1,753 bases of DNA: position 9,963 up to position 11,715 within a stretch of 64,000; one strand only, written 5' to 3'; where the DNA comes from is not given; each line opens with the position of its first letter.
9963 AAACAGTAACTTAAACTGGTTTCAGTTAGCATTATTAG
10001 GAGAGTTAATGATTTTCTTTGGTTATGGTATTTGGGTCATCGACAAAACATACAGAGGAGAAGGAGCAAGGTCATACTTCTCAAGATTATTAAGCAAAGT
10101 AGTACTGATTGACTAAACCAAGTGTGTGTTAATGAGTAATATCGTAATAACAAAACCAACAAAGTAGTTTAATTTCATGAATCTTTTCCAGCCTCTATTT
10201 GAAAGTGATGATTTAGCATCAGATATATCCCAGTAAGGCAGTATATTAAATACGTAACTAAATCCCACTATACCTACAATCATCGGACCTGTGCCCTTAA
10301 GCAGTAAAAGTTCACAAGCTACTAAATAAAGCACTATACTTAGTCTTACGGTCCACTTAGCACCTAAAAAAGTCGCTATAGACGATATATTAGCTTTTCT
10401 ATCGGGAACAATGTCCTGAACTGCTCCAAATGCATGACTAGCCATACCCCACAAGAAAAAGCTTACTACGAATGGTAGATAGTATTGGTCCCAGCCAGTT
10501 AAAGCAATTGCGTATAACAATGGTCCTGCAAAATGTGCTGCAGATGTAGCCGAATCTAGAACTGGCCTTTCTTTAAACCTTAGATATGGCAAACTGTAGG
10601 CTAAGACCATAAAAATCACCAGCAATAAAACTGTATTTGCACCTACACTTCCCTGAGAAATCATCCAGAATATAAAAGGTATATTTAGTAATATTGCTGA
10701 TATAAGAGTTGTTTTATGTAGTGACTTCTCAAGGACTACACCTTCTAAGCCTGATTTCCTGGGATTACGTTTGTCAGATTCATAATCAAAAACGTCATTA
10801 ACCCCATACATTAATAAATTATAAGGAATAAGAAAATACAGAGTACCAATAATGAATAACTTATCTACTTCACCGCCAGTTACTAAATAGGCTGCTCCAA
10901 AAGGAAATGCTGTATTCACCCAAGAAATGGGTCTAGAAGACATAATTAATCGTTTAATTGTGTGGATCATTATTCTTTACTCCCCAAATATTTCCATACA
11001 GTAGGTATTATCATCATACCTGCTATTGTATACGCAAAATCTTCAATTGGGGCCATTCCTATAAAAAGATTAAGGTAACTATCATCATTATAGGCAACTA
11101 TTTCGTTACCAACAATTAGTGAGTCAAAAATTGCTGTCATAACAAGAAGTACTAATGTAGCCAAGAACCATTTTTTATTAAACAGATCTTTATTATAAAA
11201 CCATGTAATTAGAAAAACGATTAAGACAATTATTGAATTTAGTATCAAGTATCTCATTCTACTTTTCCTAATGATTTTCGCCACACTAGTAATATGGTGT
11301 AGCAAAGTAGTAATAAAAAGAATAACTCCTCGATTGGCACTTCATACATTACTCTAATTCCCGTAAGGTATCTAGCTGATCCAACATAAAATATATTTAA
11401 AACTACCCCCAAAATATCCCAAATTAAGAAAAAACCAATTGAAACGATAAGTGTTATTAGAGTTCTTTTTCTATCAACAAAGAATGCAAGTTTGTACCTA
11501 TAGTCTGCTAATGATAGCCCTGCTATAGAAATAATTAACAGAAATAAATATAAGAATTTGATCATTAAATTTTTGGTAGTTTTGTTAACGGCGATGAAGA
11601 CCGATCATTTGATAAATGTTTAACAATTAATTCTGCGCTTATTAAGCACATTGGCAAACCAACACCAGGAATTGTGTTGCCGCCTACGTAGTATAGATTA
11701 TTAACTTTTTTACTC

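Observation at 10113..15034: Complete, translationally coupled carotenoid operon in the actinobacterial C50 gene order (crtE-crtB-crtI-crtYe-crtYf-crtEb)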

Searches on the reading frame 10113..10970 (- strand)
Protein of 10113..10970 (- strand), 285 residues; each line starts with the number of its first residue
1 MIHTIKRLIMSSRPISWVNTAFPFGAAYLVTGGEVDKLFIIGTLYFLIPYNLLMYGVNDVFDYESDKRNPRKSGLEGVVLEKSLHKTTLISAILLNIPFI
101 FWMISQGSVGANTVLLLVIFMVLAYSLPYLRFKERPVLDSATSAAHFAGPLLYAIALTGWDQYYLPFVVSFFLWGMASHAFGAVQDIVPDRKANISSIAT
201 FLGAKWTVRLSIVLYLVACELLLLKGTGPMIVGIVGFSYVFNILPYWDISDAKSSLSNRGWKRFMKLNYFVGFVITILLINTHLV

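Call 3: search_protein_families(library=pfam, proteins=[window:10113-10970:-], max_evalue=0.01)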
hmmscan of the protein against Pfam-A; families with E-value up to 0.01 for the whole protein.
window:10113-10970:- (285 aa): 1 family
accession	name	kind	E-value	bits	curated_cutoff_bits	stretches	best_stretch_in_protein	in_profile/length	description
PF01040.23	UbiA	-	1.7e-23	83.6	34.2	1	25-267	7-247/250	UbiA prenyltransferase family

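Call 4: search_protein_families(library=ncbifam, proteins=[window:10113-10970:-], max_evalue=0.01)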
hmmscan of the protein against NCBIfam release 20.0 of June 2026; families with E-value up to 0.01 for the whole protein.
window:10113-10970:- (285 aa): 14 families
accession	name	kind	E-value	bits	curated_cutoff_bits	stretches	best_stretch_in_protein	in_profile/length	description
NF009608.0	PRK13105.1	equivalog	9.2e-120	399.2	217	1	3-284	7-290/291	prenyltransferase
NF010119.0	PRK13595.1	equivalog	2.3e-43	148.8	248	1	4-223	11-230/292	prenyltransferase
NF009516.0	PRK12875.1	equivalog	3.7e-36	124.7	205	1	5-282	17-288/292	prenyltransferase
NF009523.0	PRK12884.1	equivalog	3.5e-11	42.8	269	1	54-243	53-232/279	prenyltransferase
TIGR01475.1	ubiA_other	subfamily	1.1e-10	41.5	180.8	1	56-280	54-277/282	UbiA-like polyprenyltransferase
NF041585.1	MqnP_Cj_Hp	exception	2.8e-06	27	375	1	37-276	40-274/281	menaquinone biosynthesis prenyltransferase MqnP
NF009526.0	PRK12888.1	equivalog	5.4e-06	26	364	1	55-276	69-287/301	4-hydroxybenzoate octaprenyltransferase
NF009524.0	PRK12886.1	equivalog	8.9e-06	25.2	387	1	55-227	59-227/291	prenyltransferase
NF009515.0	PRK12874.1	equivalog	9.7e-06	25.1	392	1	37-244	47-251/291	4-hydroxybenzoate polyprenyltransferase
NF009511.0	PRK12871.1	equivalog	8.2e-05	22.1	281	1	161-244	174-257/297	prenyltransferase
NF009609.0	PRK13106.1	equivalog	0.0002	20.8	349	1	57-239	68-253/301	prenyltransferase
NF009521.0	PRK12882.1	equivalog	0.00021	20.6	296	1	12-244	12-236/280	geranylgeranylglycerol-phosphate geranylgeranyltransferase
NF009517.0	PRK12876.1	equivalog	0.00027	20.5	419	1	37-248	47-255/300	prenyltransferase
TIGR01474.1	ubiA_proteo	equivalog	0.00077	19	275.45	1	57-280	60-278/282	4-hydroxybenzoate octaprenyltransferase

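Call 8: find_encoding_contigs(protein=window:10113-10970:-, flank=10000, max_places=6)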
Protein window:10113-10970:- (285 aa): 1 contig read that carries it; 1 place shown.
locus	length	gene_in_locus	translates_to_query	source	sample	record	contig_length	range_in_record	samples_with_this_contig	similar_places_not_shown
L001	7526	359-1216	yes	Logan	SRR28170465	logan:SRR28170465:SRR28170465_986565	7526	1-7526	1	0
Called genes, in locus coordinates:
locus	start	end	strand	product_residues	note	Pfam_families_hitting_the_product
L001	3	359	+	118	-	?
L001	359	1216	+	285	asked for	PF01040:UbiA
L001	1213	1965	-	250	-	-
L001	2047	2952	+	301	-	-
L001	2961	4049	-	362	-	PF01594:AI-2E_transport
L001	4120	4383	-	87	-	-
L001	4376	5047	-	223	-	-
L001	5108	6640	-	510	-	PF04773:FecR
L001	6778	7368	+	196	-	-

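Call 10: find_homologous_proteins(query=window:10113-10970:-, max_evalue=1e-10)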
Query window:10113-10970:- (285 aa): 7998 proteins with E <= 1e-10 among 8000 candidates; the best 120 are listed.
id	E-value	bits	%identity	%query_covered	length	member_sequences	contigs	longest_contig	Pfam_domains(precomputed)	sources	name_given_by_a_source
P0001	7.2e-184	628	100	100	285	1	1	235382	PF01040.24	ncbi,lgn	-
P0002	1.5e-142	492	76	100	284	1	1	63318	PF01040.24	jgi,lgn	jgi:4-hydroxybenzoate polyprenyltransferase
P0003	2.8e-138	478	74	100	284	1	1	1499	PF01040.24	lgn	-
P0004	9.6e-137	473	73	98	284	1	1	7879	PF01040.24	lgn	-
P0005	6.1e-136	471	71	100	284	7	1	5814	PF01040.24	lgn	-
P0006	2.1e-131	456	69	100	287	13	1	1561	PF01040.24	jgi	-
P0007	1.7e-123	430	67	99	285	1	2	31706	PF01040.24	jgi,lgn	jgi:4-hydroxybenzoate polyprenyltransferase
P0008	8.7e-111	388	62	100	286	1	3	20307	PF01040.24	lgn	-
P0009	1.2e-107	378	59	98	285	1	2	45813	PF01040.24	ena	-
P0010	9.1e-107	375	60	97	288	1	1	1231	PF01040.24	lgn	-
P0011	3.1e-106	373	62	96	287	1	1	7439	PF01040.24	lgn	-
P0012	1.0e-105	372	60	98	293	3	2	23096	PF01040.24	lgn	-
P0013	3.4e-105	370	60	99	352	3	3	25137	PF01040.24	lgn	-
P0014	5.6e-105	369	57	99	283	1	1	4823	PF01040.24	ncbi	-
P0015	9.9e-105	368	59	97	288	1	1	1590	PF01040.24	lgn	-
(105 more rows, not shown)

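Call 11: find_related_loci(query=window:10113-10970:-, collection=genome_contigs, flank=10000)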
Query window:10113-10970:- (285 aa) in genome_contigs; peptide patterns used: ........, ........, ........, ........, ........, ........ (x = any residue, [..] = any of these).
600 stretches matched a pattern (row limit reached: there are more); 569 encode a relative of the query (tblastn E <= 1e-3); the best 80 are kept; 80 distinct loci.
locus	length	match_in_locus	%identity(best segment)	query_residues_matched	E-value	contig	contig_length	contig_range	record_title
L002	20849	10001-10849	57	1-283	6e-107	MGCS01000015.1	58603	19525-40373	MAG: Candidatus Saccharibacteria bacterium RIFCSPHIGHO2_12_FULL_44_22 rifcsphigho2_12_scaffold_944, whole genome shotgun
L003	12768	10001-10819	56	1-273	2e-104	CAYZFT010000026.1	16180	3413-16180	MAG TPA_asm: uncultured Candidatus Saccharibacteria bacterium isolate SRP342105_co1_26 genome assembly, contig: NODE_484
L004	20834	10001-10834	56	5-282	8e-104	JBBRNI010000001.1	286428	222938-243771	MAG: Candidatus Saccharimonadales bacterium isolate La1_metabat2.151 LA1C_B2.151_k141_3541326L_286428_cov_13.0360, whole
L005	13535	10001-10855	56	1-285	2e-103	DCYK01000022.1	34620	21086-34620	MAG TPA_asm: Candidatus Saccharibacteria bacterium UBA2112 UBA2112_contig_9345, whole genome shotgun sequence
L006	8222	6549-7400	55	1-284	3e-103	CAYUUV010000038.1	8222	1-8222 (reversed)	MAG TPA_asm: uncultured Candidatus Saccharibacteria bacterium isolate SRP285395_co1_312 genome assembly, contig: NODE_15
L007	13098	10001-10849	54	2-284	7e-102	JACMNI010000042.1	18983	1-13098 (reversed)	MAG: Candidatus Saccharibacteria bacterium isolate LF-bin-156 FL-bin-156-contig-k141_2155269, whole genome shotgun seque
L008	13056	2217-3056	55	1-280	6e-101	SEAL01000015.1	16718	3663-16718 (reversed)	MAG: Chloroflexi bacterium isolate PMG_070 scaffold_10775, whole genome shotgun sequence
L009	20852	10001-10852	53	1-284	4e-101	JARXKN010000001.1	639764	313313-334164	MAG: Patescibacteria group bacterium isolate bin06 NODE_1_length_639764_cov_25.474178, whole genome shotgun sequence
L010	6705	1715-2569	56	1-285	7e-101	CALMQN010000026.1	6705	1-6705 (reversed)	MAG TPA_asm: uncultured bacterium isolate SRR5676477_bin.49_CONCOCT_v1.1_MAG genome assembly, contig: ERZ724547.1767, wh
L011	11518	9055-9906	51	2-285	2e-100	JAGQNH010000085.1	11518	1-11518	MAG: Candidatus Saccharibacteria bacterium isolate HKST-UBA63 2009_475351, whole genome shotgun sequence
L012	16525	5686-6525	55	1-280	7e-100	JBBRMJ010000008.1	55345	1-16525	MAG: Candidatus Saccharimonadales bacterium isolate La1_metabat2.033 LA1C_B2.033_k141_1499115L_55345_cov_12.9991, whole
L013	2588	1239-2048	56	1-270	1e-102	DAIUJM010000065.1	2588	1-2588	MAG TPA_asm: Candidatus Saccharibacteria bacterium isolate CTOTU2436 NODE_16877_length_2588_cov_7.291749, whole genome s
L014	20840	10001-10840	54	1-280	3e-99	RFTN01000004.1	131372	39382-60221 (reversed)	MAG: bacterium isolate WB4_3_0875 contig_100_3, whole genome shotgun sequence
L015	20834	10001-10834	54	5-280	4e-99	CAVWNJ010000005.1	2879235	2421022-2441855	MAG: uncultured Actinomycetota bacterium isolate MFD01275.bin.1.85 genome assembly, contig: contig_42, whole genome shot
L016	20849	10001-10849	53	2-284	8e-99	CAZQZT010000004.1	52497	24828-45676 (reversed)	MAG TPA_asm: uncultured Candidatus Saccharibacteria bacterium isolate binchicken_co308_31 genome assembly, contig: NODE_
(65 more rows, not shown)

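Call 25: list_cluster_members(proteins=[window:10113-10970:-, window:11565-13097:-, window:45397-46110:-, window:13931-15034:-, window:11254-11565:-])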
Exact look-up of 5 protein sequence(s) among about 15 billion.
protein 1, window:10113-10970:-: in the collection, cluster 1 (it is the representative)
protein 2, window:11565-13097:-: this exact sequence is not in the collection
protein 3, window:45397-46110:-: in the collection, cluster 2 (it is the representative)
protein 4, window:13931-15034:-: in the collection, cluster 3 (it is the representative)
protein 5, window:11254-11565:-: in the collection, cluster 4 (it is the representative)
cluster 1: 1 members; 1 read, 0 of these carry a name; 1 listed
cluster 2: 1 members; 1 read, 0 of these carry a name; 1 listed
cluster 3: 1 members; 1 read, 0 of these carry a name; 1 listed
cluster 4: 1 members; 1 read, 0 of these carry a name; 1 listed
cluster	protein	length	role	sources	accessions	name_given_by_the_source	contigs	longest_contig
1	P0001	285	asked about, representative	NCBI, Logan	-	-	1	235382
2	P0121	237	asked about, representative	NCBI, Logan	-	-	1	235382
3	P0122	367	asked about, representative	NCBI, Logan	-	-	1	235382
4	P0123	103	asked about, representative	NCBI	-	-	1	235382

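Call 27: search_dna_similar(query=window:10113-10970:-, collection=plasmids, mode=protein, max_rows=40, max_evalue=0.00001)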
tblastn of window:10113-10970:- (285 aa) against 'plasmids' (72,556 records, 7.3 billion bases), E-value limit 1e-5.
Records with a match: 6; places in all: 6; records where one place covers at least 80% of the query: 1.
Best place of each record, by identity: <60% 6.
By first word of the organism name: Halomontanus 2; Arthrobacter 1; Halarchaeum 1; Halocatena 1; Haloferax 1.
By predicted mobility (MOB-suite, as given by PLSDB): non-mobilizable 6.
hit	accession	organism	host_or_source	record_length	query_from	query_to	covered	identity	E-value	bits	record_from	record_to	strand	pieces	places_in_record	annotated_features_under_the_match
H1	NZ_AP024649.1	Arthrobacter sp. StoSoilB13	-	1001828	5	280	97%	48.2%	1e-77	263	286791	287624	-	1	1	none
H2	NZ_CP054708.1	Halarchaeum sp. CBA1220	solar salt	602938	5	203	70%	35.6%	1e-17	90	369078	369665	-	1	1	prenyltransferase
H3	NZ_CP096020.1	Halocatena salina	cell culture,sediment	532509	8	207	70%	34.5%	2e-20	98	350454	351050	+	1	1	prenyltransferase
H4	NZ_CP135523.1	Halomontanus rarus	Salt lake,Salt lake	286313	6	208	71%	32.5%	2e-17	90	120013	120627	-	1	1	prenyltransferase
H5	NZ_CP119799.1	Halomontanus rarus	cell culture,sediment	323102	6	208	71%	32.1%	2e-16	86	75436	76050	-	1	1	prenyltransferase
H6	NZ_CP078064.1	Haloferax larsenii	Cell culture,Salt Lake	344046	6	208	71%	31.1%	5e-19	94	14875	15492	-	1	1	prenyltransferase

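Call 28: get_annotated_region(hit=H6, flank=4000)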
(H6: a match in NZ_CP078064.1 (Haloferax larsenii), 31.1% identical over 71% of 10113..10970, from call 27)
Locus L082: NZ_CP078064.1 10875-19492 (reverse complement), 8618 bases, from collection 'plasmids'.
description: Haloferax larsenii strain NCIM 5678 plasmid pHl5678-1, complete sequence
organism: Haloferax larsenii (NCBI taxid 302484)
taxonomy: Archaea; Euryarchaeota; Halobacteria; Halobacteriales; Haloferacaceae; Haloferax; Haloferax larsenii
host: -; source: Cell culture,Salt Lake; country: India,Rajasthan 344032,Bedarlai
typing (MOB-suite, as given by PLSDB): non-mobilizable
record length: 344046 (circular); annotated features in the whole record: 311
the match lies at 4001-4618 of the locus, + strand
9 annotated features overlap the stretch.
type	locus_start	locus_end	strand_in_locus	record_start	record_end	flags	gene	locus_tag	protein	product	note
CDS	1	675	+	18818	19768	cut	-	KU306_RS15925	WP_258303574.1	phosphoglucosamine mutase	-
CDS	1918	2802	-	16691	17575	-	-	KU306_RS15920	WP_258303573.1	alpha/beta hydrolase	-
CDS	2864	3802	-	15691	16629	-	-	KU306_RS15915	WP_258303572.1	UbiA family prenyltransferase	-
CDS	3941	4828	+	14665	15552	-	-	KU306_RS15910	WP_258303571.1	prenyltransferase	-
CDS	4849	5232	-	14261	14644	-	-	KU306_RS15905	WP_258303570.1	nuclear transport factor 2 family protein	-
CDS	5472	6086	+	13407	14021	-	-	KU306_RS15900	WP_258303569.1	phosphoribosyltransferase family protein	GO:0009116 - nucleoside metabolic process [Evidence IEA]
CDS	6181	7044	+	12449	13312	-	-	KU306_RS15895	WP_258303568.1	UbiA family prenyltransferase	-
CDS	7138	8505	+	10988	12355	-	-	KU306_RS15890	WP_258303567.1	geranylgeranyl reductase family protein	GO:0030494 - bacteriochlorophyll biosynthetic process [Evidence IEA]; GO:0015995 - chlorophyll biosynthetic process ...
CDS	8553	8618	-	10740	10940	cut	-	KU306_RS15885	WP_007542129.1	hypothetical protein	-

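Call 29: get_annotated_region(hit=H1, flank=6000)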
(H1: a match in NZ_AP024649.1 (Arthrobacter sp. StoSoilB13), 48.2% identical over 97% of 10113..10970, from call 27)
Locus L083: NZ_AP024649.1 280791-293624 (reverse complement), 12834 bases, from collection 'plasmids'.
description: Arthrobacter sp. StoSoilB13 plasmid StoSoilB13-2, complete sequence
organism: Arthrobacter sp. StoSoilB13 (NCBI taxid 2830993)
taxonomy: Bacteria; Actinomycetota; Actinomycetes; Micrococcales; Micrococcaceae; Arthrobacter; Arthrobacter sp. StoSoilB13
host: -; source: -; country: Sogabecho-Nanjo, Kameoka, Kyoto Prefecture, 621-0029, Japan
typing (MOB-suite, as given by PLSDB): non-mobilizable
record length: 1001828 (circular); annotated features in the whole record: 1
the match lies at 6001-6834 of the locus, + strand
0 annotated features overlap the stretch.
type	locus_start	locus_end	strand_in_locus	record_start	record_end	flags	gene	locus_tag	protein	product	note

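Call 30: get_annotated_region(hit=H3, flank=4000)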
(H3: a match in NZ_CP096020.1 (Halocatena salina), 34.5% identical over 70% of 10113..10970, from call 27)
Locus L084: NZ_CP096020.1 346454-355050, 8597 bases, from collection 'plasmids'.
description: Halocatena salina strain AD-1 plasmid unnamed1, complete sequence
organism: Halocatena salina (NCBI taxid 2934340)
taxonomy: Archaea; Euryarchaeota; Halobacteria; Halobacteriales; Haloarculaceae; Halocatena; Halocatena salina
host: -; source: cell culture,sediment; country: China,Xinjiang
typing (MOB-suite, as given by PLSDB): non-mobilizable
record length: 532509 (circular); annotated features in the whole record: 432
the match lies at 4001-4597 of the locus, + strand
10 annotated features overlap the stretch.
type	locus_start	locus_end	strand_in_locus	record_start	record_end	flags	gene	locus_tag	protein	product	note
CDS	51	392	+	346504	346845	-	-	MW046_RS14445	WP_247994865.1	pyrimidine dimer DNA glycosylase/endonuclease V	-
CDS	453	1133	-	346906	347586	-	-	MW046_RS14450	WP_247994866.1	glycosyltransferase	-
CDS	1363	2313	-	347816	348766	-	-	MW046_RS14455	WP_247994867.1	TRC40/GET3/ArsA family transport-energizing ATPase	GO:0071722 - detoxification of arsenic-containing substance [Evidence IEA]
CDS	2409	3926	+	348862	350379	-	crtI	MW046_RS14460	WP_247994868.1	phytoene desaturase family protein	GO:0016117 - carotenoid biosynthetic process [Evidence IEA]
CDS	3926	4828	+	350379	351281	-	-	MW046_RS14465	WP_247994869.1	prenyltransferase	-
CDS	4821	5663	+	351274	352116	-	cruF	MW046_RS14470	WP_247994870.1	bisanhydrobacterioruberin hydratase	GO:0016117 - carotenoid biosynthetic process [Evidence IEA]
CDS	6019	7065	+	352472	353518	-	-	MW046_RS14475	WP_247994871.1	phytoene/squalene synthase family protein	GO:0008299 - isoprenoid biosynthetic process [Evidence IEA]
CDS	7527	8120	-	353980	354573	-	-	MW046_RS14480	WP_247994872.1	DsrE/DsrF/DrsH-like family protein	-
CDS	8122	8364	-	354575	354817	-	-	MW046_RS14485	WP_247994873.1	sulfurtransferase TusA family protein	-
CDS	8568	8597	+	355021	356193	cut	-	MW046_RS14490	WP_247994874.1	MBL fold metallo-hydrolase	-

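Call 48: search_solved_structures(query=window:10113-10970:-, max_evalue=0.001, show_alignments=1)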
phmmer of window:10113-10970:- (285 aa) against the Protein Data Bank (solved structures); distinct sequences matched with E-value up to 0.001: 0.

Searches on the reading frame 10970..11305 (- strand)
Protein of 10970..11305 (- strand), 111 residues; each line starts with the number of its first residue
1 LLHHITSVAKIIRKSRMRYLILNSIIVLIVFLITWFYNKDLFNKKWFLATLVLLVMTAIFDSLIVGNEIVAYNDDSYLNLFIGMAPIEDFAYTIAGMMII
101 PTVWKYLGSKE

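Call 3: search_protein_families(library=pfam, proteins=[window:10970-11305:-], max_evalue=0.01)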
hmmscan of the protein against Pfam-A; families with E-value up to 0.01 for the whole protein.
window:10970-11305:- (111 aa): 1 family
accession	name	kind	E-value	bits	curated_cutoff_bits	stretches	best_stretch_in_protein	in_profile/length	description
PF18916.5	Lycopene_cyc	-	1.3e-09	39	27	1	19-106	4-91/92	Lycopene cyclase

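Call 4: search_protein_families(library=ncbifam, proteins=[window:10970-11305:-], max_evalue=0.01)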
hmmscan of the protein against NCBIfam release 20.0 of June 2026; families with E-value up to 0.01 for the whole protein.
window:10970-11305:- (111 aa): 1 family
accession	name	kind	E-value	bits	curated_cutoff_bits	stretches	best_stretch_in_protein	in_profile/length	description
TIGR03462.1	CarR_dom_SF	subfamily_domain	6.7e-13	49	39.4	1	18-104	2-88/89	lycopene cyclase domain-containing protein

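Call 61: search_dna_similar(query=window:10970-11257:-, collection=plasmids, mode=protein, max_evalue=0.01, max_rows=30)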
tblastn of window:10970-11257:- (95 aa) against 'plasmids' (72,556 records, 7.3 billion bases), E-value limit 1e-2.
Records with a match: 1; places in all: 1; records where one place covers at least 80% of the query: 0.
Best place of each record, by identity: <60% 1.
By first word of the organism name: Arthrobacter 1.
By predicted mobility (MOB-suite, as given by PLSDB): non-mobilizable 1.
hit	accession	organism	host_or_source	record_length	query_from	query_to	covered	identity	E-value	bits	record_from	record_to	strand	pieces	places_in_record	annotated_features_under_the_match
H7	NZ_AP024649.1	Arthrobacter sp. StoSoilB13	-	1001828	32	91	63%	46.7%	5e-10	61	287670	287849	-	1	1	none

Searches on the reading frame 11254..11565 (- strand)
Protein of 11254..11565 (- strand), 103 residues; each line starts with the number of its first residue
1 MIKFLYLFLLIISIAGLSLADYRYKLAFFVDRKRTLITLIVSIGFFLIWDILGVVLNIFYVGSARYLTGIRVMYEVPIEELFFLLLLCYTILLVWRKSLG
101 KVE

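Call 3: search_protein_families(library=pfam, proteins=[window:11254-11565:-], max_evalue=0.01)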
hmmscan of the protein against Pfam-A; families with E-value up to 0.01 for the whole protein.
window:11254-11565:- (103 aa): 1 family
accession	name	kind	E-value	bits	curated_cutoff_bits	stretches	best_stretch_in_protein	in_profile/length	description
PF18916.5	Lycopene_cyc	-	0.00018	22.5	27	1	5-94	3-88/92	Lycopene cyclase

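Call 4: search_protein_families(library=ncbifam, proteins=[window:11254-11565:-], max_evalue=0.01)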
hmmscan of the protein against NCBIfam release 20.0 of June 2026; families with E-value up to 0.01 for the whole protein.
window:11254-11565:- (103 aa): 1 family
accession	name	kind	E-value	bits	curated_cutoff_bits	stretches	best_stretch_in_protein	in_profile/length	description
TIGR03462.1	CarR_dom_SF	subfamily_domain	4.2e-14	52.8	39.4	1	4-94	1-88/89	lycopene cyclase domain-containing protein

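Call 60: search_dna_similar(query=window:11254-11565:-, collection=plasmids, mode=protein, max_evalue=0.01, max_rows=30)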
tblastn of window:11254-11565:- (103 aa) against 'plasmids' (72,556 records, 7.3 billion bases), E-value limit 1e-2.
No match.
